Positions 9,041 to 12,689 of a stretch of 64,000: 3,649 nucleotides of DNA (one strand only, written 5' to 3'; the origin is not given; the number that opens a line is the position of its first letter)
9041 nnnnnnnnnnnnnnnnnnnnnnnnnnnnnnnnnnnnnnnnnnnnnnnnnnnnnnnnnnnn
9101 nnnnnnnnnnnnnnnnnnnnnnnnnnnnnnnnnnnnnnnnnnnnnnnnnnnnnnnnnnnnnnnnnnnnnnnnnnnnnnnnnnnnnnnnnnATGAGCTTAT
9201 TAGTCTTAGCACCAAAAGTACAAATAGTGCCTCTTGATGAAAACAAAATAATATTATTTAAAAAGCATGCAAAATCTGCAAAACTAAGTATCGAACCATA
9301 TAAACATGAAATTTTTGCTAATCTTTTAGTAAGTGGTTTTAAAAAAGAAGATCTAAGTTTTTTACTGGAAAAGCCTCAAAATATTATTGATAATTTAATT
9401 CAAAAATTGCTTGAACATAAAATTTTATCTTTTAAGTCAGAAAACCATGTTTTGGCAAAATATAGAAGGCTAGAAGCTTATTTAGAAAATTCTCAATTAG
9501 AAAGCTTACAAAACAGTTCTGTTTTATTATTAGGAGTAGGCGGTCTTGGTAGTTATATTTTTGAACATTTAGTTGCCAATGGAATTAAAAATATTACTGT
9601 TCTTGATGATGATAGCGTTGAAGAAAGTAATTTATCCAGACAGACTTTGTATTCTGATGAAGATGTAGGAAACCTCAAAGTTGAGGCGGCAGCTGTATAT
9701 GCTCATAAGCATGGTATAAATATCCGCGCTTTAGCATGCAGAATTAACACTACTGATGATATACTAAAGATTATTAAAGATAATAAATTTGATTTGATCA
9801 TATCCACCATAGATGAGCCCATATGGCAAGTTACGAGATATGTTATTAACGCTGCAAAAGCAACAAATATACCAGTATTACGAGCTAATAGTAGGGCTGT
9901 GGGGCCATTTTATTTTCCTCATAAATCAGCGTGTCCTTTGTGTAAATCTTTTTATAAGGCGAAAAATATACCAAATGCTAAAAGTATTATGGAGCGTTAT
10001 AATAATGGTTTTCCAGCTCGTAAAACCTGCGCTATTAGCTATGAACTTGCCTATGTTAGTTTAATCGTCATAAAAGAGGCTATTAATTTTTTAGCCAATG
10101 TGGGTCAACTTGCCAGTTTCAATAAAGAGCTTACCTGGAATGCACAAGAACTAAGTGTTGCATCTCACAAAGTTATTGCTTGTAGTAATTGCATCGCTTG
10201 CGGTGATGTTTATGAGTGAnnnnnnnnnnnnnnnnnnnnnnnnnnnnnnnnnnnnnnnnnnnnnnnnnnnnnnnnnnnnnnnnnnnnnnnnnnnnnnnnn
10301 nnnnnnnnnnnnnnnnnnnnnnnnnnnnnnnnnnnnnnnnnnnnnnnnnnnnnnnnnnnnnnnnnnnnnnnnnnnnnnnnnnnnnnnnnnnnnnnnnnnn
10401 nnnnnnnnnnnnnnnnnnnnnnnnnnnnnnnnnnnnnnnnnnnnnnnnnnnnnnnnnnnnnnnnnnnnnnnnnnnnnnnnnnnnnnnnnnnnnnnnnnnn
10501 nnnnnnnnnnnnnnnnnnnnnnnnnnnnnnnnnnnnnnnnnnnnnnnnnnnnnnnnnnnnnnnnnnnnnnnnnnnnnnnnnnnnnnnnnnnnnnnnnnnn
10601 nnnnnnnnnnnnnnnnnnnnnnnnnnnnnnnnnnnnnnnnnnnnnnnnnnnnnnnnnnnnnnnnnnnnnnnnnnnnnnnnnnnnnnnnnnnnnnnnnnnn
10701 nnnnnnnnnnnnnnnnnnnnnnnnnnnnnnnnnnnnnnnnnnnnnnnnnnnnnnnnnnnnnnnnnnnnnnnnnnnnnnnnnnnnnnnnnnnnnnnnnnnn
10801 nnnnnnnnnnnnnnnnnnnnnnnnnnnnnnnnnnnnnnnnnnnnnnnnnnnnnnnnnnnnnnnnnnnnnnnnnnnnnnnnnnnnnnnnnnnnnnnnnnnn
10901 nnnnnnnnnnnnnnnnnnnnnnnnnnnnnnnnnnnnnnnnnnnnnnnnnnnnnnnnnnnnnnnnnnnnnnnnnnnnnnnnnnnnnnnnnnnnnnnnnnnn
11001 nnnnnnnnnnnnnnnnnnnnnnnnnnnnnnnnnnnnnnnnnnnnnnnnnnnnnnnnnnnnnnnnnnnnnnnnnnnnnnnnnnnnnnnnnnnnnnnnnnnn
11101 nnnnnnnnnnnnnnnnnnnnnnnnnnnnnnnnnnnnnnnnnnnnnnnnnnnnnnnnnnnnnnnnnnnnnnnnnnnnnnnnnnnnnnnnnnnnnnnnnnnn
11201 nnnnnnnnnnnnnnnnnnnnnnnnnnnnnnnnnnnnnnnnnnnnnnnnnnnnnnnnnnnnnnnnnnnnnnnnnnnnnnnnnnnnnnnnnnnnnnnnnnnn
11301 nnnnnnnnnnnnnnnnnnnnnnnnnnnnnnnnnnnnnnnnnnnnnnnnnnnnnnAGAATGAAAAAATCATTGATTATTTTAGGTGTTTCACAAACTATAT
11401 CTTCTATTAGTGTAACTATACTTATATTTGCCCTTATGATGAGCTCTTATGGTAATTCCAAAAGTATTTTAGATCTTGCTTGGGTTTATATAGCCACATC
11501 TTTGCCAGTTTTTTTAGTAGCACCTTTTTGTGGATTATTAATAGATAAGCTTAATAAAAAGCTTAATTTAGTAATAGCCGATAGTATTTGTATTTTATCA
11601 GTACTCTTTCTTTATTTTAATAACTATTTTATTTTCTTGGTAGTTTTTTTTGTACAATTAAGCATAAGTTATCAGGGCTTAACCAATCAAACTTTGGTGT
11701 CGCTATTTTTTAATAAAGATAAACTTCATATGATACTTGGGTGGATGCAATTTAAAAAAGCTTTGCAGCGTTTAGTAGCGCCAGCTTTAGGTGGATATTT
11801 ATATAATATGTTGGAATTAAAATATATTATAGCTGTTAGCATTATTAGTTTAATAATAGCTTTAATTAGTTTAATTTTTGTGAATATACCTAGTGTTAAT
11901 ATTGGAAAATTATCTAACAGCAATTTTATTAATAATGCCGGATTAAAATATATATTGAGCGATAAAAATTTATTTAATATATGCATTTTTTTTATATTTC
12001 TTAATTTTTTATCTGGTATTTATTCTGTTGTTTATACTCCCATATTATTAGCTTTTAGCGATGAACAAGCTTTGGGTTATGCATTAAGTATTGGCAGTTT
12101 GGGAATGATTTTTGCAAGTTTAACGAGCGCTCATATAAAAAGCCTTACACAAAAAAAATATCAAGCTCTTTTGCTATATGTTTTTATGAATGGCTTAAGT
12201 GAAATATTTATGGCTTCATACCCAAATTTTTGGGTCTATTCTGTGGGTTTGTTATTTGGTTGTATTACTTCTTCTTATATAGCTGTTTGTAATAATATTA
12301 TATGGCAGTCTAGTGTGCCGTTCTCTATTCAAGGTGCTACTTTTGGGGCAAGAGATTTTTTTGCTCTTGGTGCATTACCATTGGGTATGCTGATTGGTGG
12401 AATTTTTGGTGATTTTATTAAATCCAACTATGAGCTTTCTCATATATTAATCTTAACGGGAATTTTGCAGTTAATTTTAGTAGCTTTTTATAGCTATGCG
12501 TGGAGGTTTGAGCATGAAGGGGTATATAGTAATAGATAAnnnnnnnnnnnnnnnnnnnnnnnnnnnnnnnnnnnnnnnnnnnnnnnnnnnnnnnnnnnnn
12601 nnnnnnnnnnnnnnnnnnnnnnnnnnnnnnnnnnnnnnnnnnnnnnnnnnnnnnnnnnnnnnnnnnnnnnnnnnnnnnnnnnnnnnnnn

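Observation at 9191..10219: E1-like enzyme retains an intact ATP-binding signature and has MccB/PaaA-like accessory regions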

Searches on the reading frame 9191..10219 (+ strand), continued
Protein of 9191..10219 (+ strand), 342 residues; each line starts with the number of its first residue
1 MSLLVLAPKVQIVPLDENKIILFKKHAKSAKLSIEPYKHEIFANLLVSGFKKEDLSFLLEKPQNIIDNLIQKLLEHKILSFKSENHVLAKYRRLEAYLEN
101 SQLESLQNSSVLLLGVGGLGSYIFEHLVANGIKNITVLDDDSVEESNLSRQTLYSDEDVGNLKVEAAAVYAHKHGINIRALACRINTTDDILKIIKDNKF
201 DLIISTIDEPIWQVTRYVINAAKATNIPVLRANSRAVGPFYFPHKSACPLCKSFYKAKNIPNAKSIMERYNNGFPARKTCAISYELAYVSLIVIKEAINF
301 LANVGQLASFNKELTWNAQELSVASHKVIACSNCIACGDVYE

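Call 103: search_protein_families(library=pfam, proteins=[L123:1-867:+], max_evalue=1)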
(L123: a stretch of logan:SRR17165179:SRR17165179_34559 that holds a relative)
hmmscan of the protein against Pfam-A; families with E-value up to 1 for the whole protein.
L123:1-867:+ (288 aa): 4 families
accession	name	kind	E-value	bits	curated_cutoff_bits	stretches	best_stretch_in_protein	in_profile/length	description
PF13621.12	Cupin_8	-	5e-42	145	27.4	1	30-254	4-247/252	Cupin-like domain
PF02373.28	JmjC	-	2.6e-06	28.3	24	1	147-253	4-114/114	JmjC domain, hydroxylase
PF07883.17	Cupin_2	-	0.091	12.9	27.2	1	222-244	38-60/70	Cupin domain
PF08007.18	JmjC_2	-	0.14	12.1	22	1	222-244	88-110/127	JmjC domain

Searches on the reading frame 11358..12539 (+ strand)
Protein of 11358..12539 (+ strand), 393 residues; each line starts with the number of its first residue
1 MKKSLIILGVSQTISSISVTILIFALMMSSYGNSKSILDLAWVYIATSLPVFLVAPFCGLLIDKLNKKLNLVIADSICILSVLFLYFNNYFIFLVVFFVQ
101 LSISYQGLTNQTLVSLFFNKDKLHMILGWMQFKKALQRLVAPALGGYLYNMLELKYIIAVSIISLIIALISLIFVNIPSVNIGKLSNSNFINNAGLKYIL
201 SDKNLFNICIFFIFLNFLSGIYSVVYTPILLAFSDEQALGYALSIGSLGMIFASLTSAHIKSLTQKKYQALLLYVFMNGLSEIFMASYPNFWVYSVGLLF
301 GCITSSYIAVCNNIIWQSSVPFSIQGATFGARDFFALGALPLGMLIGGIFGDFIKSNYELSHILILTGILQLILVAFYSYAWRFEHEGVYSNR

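Call 6: search_protein_families(library=pfam, proteins=[window:11358-12539:+], max_evalue=0.01)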
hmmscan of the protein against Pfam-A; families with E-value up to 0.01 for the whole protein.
window:11358-12539:+ (393 aa): 2 families
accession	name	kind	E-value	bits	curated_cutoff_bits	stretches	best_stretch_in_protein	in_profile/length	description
PF07690.21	MFS_1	-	2.5e-17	63.3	33.4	1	11-334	4-337/347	Major Facilitator Superfamily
PF05977.19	MFS_3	-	4.8e-07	29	27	1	34-377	41-388/524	Transmembrane secretion effector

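Call 7: search_protein_families(library=ncbifam, proteins=[window:11358-12539:+], max_evalue=0.01)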
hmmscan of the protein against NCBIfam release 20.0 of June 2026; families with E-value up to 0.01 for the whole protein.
window:11358-12539:+ (393 aa): 9 families
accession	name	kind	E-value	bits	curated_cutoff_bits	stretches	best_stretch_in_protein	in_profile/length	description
TIGR00900.1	2A0121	subfamily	8.5e-35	120.8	319.6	1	8-352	4-361/364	H+ Antiporter protein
NF000051.1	macrolide_MefB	exception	3.7e-12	45.9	800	1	2-358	8-376/409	macrolide efflux MFS transporter Mef(B)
NF000245.1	macrolide_MefA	exception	1.9e-10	40.4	675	1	8-370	14-385/405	macrolide efflux MFS transporter Mef(A)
NF000246.1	macrolide_MefC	exception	6.4e-08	32.1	870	1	10-382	15-395/407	macrolide efflux MFS transporter Mef(C)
NF007792.0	PRK10489.1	equivalog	7.4e-07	28.5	324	1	10-331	24-352/419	enterobactin transporter EntS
NF000154.1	macrolide_MefEN2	exception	8.1e-07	28.7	800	1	2-368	5-378/401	macrolide efflux MFS transporter Mef(En2)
TIGR00880.1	2_A_01_02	superfamily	2.7e-06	27.6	131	1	48-175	8-137/141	multidrug resistance protein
NF041040.1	FslB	exception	0.0012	17.9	600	1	6-219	10-223/417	rhizoferrin export MFS transporter FslB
NF052575.1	MFS_efflux_Tap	equivalog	0.0019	17.3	625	0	139-354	152-371/401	multidrug efflux MFS transporter Tap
